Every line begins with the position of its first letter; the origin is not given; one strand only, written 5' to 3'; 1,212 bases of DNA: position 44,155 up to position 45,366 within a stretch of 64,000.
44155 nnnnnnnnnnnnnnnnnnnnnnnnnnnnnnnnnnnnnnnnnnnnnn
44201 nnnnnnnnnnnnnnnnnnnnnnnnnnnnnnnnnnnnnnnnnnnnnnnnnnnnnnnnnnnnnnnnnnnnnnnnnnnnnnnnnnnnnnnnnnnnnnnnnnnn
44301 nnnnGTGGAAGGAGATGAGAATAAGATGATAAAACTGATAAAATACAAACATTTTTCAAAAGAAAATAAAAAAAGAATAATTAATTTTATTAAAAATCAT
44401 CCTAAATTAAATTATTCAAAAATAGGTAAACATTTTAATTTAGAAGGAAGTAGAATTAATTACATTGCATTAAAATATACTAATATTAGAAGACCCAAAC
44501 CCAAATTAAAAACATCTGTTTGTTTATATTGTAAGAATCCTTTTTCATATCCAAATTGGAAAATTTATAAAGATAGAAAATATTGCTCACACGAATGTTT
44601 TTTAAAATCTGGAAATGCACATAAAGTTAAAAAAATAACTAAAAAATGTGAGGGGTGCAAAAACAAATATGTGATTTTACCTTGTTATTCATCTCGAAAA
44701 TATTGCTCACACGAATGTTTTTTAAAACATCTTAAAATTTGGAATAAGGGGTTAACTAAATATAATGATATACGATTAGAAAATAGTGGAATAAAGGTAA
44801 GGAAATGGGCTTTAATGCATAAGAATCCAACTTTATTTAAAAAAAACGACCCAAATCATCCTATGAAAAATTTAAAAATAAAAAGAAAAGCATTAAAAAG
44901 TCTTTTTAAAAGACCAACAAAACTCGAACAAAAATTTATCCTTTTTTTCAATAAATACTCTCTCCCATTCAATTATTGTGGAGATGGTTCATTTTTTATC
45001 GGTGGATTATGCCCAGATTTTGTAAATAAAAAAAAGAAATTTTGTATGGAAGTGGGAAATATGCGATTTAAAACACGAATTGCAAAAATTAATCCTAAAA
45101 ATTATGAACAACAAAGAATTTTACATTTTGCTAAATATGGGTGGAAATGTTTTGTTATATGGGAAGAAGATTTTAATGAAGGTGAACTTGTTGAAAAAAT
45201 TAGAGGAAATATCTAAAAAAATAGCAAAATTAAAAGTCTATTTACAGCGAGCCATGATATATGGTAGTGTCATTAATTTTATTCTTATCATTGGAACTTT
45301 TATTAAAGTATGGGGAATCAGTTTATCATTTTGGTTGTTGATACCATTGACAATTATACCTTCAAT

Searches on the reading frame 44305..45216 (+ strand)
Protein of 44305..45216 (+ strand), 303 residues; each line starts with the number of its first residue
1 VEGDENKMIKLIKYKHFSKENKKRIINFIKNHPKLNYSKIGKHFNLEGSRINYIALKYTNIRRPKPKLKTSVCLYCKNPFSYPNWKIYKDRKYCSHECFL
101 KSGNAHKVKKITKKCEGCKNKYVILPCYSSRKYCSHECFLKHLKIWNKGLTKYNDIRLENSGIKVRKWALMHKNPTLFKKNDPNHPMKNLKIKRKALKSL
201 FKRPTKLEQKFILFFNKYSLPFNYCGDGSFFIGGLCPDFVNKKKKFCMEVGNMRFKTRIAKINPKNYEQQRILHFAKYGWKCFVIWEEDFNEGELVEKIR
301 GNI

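Call 13: search_protein_families(library=pfam, proteins=[window:44305-45216:+], max_evalue=0.001)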
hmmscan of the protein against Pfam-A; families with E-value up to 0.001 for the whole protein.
window:44305-45216:+ (303 aa): 0 families

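Call 57: search_protein_families(library=phrogs, proteins=[window:44305-45216:+], max_evalue=0.001)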
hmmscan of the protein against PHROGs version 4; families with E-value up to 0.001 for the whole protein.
window:44305-45216:+ (303 aa): 2 families
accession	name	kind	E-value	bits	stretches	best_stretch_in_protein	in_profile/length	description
phrog_2308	-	unknown function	1.6e-05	26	1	19-142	3-129/138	-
phrog_1271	-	DNA, RNA and nucleotide metabolism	0.0006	20.3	1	18-146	138-246/361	HNH endonuclease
